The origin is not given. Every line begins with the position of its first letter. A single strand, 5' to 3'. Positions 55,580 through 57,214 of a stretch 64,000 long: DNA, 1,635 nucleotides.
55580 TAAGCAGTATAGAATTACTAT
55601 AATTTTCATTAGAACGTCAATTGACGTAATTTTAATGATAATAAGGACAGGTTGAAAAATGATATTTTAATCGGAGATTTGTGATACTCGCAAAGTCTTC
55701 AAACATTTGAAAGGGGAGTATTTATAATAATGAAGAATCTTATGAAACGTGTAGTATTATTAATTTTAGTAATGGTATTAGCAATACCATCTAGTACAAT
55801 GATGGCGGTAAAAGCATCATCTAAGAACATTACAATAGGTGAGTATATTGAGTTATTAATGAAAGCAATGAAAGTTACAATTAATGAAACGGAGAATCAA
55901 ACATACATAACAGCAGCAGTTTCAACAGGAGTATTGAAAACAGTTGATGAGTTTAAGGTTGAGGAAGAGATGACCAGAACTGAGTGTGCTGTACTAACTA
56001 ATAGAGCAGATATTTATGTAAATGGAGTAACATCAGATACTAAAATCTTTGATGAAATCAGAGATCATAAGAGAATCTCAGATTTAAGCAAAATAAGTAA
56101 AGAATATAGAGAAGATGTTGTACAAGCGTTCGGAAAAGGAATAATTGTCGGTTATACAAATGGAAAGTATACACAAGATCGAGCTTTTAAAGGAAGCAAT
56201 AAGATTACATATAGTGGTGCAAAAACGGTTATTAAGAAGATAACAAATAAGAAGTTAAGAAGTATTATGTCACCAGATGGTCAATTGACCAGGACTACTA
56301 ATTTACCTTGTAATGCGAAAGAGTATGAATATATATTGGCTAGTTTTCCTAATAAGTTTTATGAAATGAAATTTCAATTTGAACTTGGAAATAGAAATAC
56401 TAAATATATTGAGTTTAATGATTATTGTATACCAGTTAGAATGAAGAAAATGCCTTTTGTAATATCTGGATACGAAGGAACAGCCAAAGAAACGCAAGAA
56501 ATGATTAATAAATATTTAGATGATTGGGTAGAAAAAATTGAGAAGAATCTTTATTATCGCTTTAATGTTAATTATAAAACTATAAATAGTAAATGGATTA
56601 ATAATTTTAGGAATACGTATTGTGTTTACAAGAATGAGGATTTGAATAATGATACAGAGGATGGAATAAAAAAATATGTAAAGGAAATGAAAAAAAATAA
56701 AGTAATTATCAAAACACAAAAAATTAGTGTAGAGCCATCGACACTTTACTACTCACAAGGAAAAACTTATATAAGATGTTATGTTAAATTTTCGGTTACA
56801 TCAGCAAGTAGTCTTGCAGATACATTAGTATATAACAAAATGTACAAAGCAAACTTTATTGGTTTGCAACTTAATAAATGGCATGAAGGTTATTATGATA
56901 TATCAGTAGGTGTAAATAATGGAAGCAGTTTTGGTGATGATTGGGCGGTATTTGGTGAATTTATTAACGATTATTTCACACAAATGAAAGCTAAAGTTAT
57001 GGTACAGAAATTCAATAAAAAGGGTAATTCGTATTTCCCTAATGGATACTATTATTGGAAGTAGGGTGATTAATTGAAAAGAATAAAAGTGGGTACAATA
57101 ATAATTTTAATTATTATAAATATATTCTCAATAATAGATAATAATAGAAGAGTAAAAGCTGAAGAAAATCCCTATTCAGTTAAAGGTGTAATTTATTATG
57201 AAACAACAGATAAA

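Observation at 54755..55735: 975-bp ORF-free leader with a duplicated 5'-UTR/start module, an ATG-TAG start-stop and a 14-bp perfect palindrome upstream of the secreted-protein operon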

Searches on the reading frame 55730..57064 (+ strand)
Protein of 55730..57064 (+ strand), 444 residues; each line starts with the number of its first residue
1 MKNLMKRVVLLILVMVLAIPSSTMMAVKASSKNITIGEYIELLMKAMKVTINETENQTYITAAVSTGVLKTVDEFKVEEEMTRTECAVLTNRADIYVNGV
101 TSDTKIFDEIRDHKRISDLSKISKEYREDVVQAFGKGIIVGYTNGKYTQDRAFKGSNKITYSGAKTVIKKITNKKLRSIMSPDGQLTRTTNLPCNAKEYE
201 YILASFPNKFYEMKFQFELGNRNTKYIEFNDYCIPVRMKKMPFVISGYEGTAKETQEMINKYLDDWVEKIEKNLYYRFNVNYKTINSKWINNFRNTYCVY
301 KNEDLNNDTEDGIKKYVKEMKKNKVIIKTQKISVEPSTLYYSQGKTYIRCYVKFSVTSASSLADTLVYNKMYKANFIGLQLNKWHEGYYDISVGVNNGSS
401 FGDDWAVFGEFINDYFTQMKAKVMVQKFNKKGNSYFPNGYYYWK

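Call 9: search_protein_families(library=pfam, proteins=[window:55730-57064:+])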
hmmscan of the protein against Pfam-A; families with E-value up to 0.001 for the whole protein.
window:55730-57064:+ (444 aa): 1 family
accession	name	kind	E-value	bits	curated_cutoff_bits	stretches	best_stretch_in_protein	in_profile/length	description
PF00395.25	SLH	-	0.00011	22.5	20.8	0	116-160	2-39/44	S-layer homology domain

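Call 11: find_encoding_contigs(protein=window:55730-57064:+, flank=3000, max_places=10)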
Protein window:55730-57064:+ (444 aa): 2 contigs read that carry it; 1 place shown.
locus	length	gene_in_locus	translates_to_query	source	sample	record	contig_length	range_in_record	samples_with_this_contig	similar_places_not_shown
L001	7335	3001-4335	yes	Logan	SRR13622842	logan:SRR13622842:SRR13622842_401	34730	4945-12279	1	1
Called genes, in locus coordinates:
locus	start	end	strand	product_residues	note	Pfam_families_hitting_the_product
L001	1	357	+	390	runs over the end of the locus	PF07907:YibE_F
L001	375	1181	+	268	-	PF07907:YibE_F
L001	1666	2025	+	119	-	-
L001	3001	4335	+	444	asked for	-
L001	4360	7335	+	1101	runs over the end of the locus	PF18964:DUF5704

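Call 12: find_homologous_proteins(query=window:55730-57064:+)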
Query window:55730-57064:+ (444 aa): 294 proteins with E <= 0.001 among 4015 candidates; the best 120 are listed.
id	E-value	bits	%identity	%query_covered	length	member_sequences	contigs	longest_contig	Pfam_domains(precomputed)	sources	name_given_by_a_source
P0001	3.5e-291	983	99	100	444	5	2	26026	-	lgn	-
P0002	3.0e-261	885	88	100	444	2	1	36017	PF00395.26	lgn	-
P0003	1.2e-214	731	76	100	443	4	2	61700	-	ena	-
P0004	1.2e-214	731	76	100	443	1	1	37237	-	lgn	-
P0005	1.8e-213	727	75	99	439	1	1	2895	-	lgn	-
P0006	4.0e-212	723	76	100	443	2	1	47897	-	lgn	-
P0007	1.1e-211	721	75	99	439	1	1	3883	-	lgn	-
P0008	1.8e-211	721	74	100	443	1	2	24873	-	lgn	-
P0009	1.5e-210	718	74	100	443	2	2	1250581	-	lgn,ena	-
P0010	9.3e-210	715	72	100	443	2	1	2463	PF00395.26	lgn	-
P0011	3.3e-209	713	73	100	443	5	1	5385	-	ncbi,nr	ncbi:MAG TPA: hypothetical protein DCE48_05935 [Lachnospiraceae bacterium]|nr:hypothetical protein [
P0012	3.7e-209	713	73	100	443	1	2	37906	-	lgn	-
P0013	4.3e-209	713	73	100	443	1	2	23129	-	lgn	-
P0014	6.1e-207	706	73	100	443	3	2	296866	-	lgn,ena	-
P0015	1.6e-203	694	71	100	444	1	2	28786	-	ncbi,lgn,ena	-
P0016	1.2e-200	685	70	100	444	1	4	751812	-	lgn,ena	-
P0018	3.4e-198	677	69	100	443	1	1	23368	-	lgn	-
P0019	1.2e-197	675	70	100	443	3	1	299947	PF00395.26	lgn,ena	-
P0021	6.8e-185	633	66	100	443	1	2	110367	-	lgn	-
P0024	4.1e-159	548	64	100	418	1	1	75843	-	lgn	-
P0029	3.2e-153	529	58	98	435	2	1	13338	-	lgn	-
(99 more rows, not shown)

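Call 13: find_encoding_contigs(protein=P0001, flank=4000, max_places=3)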
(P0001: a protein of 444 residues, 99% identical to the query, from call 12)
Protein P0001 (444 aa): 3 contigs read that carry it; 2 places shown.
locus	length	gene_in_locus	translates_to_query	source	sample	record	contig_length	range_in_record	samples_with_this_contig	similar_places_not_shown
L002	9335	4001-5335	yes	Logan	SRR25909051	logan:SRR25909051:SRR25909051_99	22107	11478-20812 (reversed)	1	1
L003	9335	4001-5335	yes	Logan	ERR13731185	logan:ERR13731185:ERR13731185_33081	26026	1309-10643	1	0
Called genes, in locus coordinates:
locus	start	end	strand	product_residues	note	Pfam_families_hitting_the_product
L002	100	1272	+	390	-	PF07907:YibE_F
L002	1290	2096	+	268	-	PF07907:YibE_F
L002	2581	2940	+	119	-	-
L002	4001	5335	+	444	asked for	-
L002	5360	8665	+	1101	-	PF18964:DUF5704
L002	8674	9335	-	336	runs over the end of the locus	PF12833:HTH_18, PF00165:HTH_AraC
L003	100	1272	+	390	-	PF07907:YibE_F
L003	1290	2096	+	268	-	PF07907:YibE_F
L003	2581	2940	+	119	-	-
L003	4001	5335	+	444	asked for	-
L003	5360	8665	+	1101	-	PF18964:DUF5704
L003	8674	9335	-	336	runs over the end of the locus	PF12833:HTH_18, PF00165:HTH_AraC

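Call 14: find_encoding_contigs(protein=P0002, flank=4000, max_places=3)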
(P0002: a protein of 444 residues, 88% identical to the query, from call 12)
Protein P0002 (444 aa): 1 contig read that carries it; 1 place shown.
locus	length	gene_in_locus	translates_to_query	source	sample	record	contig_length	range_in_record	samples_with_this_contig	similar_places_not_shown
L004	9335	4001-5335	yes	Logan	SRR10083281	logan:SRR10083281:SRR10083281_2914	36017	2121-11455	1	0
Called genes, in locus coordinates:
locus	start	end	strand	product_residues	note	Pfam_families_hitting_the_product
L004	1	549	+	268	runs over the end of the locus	PF07907:YibE_F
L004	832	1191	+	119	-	-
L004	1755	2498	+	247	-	PF00005:ABC_tran, PF13304:AAA_21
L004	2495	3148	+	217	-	PF13346:ABC2_membrane_5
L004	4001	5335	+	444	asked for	PF00395:SLH (faint)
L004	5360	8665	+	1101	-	PF18964:DUF5704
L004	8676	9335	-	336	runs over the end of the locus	PF12833:HTH_18, PF00165:HTH_AraC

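Call 15: find_encoding_contigs(protein=P0003, flank=4000, max_places=3)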
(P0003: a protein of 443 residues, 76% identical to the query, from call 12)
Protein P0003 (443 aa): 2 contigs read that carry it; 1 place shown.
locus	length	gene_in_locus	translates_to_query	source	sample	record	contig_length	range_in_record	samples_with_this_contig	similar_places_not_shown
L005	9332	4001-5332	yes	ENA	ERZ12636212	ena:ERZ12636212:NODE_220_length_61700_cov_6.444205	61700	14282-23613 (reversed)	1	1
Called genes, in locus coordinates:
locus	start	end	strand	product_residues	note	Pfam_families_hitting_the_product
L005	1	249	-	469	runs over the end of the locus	PF00860:Xan_ur_permease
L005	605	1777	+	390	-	PF07907:YibE_F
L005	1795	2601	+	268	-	PF07907:YibE_F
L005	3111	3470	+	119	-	-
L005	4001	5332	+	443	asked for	-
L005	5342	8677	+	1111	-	PF18964:DUF5704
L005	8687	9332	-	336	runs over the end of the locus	PF12833:HTH_18, PF00165:HTH_AraC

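Call 19: find_related_loci(query=A1, collection=genome_contigs, flank=3500)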
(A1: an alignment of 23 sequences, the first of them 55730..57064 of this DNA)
Query A1 (444 aa) in genome_contigs; peptide patterns used: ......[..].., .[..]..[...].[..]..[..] (x = any residue, [..] = any of these).
183 stretches matched a pattern; 147 encode a relative of the query (tblastn E <= 1e-3); the best 80 are kept; 80 distinct loci.
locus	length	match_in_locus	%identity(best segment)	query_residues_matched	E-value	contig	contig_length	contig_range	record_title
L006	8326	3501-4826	71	1-443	0e+0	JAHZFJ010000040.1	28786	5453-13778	MAG: Lachnospiraceae bacterium isolate HRGM_Genome_2905 HRGM_Genome_2905_40, whole genome shotgun sequence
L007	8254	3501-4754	63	1-444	6e-160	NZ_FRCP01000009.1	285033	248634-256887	Anaerosporobacter mobilis DSM 15930, whole genome shotgun sequence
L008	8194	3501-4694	56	29-444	7e-146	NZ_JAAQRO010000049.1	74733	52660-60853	Anaerosporobacter faecicola strain KCTC 15857 AGMB01083-0044, whole genome shotgun sequence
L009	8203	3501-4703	43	17-412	4e-100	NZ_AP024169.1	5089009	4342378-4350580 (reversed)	Anaeromicropila herbilytica strain TB5 chromosome, complete genome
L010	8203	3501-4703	43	17-412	4e-97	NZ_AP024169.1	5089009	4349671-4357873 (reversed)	Anaeromicropila herbilytica strain TB5 chromosome, complete genome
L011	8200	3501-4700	43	17-412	5e-96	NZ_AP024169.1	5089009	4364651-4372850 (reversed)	Anaeromicropila herbilytica strain TB5 chromosome, complete genome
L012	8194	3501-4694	42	8-416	7e-96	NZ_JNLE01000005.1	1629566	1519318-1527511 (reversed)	Clostridium sp. KNHs205 BR73DRAFT_scf7180000000015_quiver.5_C, whole genome shotgun sequence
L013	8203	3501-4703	43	17-412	7e-96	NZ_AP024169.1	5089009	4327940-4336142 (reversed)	Anaeromicropila herbilytica strain TB5 chromosome, complete genome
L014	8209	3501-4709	41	6-416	5e-94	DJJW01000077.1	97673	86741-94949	MAG TPA_asm: Lachnoclostridium sp. UBA6558 UBA6558_contig_33, whole genome shotgun sequence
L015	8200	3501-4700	41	9-416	1e-93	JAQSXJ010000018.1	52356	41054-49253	MAG: Anaerocolumna sp. isolate L_E1_T20_A_bin.141 scaffold_1296, whole genome shotgun sequence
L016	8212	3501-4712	41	9-420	1e-92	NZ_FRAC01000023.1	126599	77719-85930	Anaerocolumna jejuensis DSM 15929, whole genome shotgun sequence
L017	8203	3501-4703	43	17-412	3e-92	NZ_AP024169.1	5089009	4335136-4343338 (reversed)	Anaeromicropila herbilytica strain TB5 chromosome, complete genome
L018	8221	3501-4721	40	5-416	4e-92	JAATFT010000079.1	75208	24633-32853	MAG: Clostridiales bacterium isolate bin_249 k141_9168366, whole genome shotgun sequence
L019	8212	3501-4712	41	8-420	4e-92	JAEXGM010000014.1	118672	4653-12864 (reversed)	MAG: Bacillota bacterium isolate OH_HBB_66 k127_1323242, whole genome shotgun sequence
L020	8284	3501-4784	40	1-437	2e-91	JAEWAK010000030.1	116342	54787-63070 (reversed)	MAG: Bacillota bacterium isolate OH_PBB_206 k127_1071999, whole genome shotgun sequence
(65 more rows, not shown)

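Call 28: find_encoding_contigs(protein=P0009, flank=4000, max_places=2)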
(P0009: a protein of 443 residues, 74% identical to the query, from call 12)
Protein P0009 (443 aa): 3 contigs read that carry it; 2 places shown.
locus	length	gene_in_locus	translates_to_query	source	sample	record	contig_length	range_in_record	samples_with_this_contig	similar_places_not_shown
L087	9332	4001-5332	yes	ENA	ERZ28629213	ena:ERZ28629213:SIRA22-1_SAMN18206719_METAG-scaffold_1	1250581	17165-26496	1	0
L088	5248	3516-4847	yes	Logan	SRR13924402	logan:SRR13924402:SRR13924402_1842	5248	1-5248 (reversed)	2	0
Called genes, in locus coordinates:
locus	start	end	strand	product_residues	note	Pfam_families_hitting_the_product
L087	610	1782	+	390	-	PF07907:YibE_F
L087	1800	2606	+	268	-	PF07907:YibE_F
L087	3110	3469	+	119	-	-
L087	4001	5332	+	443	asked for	-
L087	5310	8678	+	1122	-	PF18964:DUF5704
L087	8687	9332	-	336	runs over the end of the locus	PF12833:HTH_18, PF00165:HTH_AraC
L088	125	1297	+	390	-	PF07907:YibE_F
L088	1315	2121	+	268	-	PF07907:YibE_F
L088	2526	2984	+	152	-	-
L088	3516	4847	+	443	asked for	-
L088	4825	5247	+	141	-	?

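Call 29: find_encoding_contigs(protein=P0016, flank=4000, max_places=2)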
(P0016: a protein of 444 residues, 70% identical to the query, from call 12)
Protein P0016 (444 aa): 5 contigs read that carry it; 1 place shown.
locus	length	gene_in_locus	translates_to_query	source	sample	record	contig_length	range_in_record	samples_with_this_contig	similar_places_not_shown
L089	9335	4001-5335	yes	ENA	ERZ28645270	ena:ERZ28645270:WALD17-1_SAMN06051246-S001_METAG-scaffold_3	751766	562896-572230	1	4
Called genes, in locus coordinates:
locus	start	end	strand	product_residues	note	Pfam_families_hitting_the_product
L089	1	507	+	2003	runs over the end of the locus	PF00754:F5_F8_type_C (weak), PF24135:DUF7402 (faint), PF05345:He_PIG, PF02368:Big_2 (weak), PF26918:Ig_Eae, PF00754:F5_F8_type_C, PF22633:F5_F8_type_C_2, PF03422:CBM_6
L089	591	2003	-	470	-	PF00860:Xan_ur_permease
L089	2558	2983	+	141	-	-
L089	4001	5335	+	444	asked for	-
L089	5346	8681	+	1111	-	PF18964:DUF5704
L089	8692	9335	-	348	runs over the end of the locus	PF12833:HTH_18, PF00165:HTH_AraC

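Call 30: find_encoding_contigs(protein=P0021, flank=4000, max_places=2)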
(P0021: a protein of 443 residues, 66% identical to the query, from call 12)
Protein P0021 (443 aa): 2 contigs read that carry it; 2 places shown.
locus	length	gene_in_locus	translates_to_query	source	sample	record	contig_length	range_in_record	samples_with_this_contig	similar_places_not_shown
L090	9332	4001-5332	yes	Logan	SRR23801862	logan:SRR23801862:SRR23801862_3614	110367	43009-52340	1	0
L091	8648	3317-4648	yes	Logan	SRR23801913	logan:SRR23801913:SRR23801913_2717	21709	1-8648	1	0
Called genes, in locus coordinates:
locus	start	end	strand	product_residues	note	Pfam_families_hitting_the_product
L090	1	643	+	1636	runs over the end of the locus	PF00754:F5_F8_type_C (faint), PF07532:Big_4, PF23666:Rcc01698_C (faint), PF18998:Flg_new_2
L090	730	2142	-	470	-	PF00860:Xan_ur_permease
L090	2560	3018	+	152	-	-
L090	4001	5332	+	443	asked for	-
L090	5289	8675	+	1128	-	PF18964:DUF5704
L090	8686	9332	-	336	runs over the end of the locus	PF12833:HTH_18, PF00165:HTH_AraC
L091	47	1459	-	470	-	PF00860:Xan_ur_permease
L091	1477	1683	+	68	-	-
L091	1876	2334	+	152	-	-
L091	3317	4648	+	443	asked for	-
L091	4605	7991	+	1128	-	PF18964:DUF5704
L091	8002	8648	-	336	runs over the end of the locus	PF12833:HTH_18, PF00165:HTH_AraC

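Call 31: find_encoding_contigs(protein=P0019, flank=4000, max_places=2)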
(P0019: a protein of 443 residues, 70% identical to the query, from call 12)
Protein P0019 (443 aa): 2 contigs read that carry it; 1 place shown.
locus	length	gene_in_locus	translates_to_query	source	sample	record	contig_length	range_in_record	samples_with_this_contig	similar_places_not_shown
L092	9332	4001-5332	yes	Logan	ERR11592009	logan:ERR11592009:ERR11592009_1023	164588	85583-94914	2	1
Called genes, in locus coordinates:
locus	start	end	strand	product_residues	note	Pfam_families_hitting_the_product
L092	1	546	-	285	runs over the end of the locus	PF02311:AraC_binding, PF07883:Cupin_2 (weak), PF00165:HTH_AraC, PF12833:HTH_18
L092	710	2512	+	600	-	PF02837:Glyco_hydro_2_N, PF22666:Glyco_hydro_2_N2, PF00703:Glyco_hydro_2 (weak), PF02836:Glyco_hydro_2_C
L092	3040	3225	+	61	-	-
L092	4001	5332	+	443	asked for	PF00395:SLH (faint)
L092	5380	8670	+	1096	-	PF18964:DUF5704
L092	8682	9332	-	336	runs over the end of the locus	PF12833:HTH_18, PF00165:HTH_AraC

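Call 32: find_encoding_contigs(protein=P0024, flank=4000, max_places=2)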
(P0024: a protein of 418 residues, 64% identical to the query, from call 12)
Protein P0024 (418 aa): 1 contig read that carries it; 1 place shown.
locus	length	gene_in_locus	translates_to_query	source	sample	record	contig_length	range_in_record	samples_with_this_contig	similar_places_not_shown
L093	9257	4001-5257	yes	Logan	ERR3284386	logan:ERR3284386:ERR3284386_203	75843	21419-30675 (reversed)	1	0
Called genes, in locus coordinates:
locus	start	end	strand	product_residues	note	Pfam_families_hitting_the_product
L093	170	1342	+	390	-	PF07907:YibE_F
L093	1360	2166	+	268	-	PF07907:YibE_F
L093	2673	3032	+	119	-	-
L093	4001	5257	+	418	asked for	-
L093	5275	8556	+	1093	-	PF18964:DUF5704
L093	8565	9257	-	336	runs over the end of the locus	PF12833:HTH_18, PF00165:HTH_AraC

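Call 47: find_encoding_contigs(protein=P0014, flank=4000, max_places=2)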
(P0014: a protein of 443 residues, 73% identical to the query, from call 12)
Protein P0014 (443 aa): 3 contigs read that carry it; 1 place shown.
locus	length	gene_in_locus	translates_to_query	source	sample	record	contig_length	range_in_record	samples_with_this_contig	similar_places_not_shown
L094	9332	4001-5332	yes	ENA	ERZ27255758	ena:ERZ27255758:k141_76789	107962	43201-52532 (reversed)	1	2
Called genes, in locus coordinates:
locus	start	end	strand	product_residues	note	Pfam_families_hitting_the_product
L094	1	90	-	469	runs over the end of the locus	PF00860:Xan_ur_permease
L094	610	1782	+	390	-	PF07907:YibE_F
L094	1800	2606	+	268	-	PF07907:YibE_F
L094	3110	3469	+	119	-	-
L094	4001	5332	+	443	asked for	-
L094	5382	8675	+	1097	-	PF18964:DUF5704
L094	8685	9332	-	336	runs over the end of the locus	PF12833:HTH_18, PF00165:HTH_AraC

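Call 48: find_encoding_contigs(protein=P0018, flank=4000, max_places=2)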
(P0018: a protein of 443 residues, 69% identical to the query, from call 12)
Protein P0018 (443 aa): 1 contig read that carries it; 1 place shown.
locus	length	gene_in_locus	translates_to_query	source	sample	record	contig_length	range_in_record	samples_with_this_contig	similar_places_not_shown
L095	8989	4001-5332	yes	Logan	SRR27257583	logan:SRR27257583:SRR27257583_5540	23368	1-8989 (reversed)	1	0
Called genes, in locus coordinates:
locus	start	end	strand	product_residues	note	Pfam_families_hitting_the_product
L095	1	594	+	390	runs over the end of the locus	PF07907:YibE_F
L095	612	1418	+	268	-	PF07907:YibE_F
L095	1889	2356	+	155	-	-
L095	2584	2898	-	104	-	PF12650:DUF3784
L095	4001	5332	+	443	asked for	-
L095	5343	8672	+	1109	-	PF18964:DUF5704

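Call 49: find_encoding_contigs(protein=P0029, flank=4000, max_places=2)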
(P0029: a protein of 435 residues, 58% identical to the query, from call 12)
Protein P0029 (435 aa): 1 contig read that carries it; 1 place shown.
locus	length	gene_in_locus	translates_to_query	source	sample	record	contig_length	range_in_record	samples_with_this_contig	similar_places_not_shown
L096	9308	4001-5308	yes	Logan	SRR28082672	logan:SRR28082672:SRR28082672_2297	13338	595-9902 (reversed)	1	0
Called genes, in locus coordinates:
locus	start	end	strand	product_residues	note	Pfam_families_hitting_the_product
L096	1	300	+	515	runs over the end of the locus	PF00006:ATP-synt_ab (faint), PF00931:NB-ARC (faint), PF02463:SMC_N (faint), PF25199:nSTAND_NTPase5 (faint), PF00005:ABC_tran, PF00910:RNA_helicase (faint), PF01637:ATPase_2 (faint), PF00005:ABC_tran, +6 more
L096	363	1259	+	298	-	PF00583:Acetyltransf_1, PF13527:Acetyltransf_9, PF13673:Acetyltransf_10 (weak), PF13508:Acetyltransf_7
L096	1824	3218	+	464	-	PF03448:MgtE_N, PF00571:CBS (weak), PF01769:MgtE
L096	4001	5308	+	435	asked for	-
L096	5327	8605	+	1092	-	PF18964:DUF5704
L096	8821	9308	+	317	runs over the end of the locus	PF03881:Fructosamin_kin, PF01636:APH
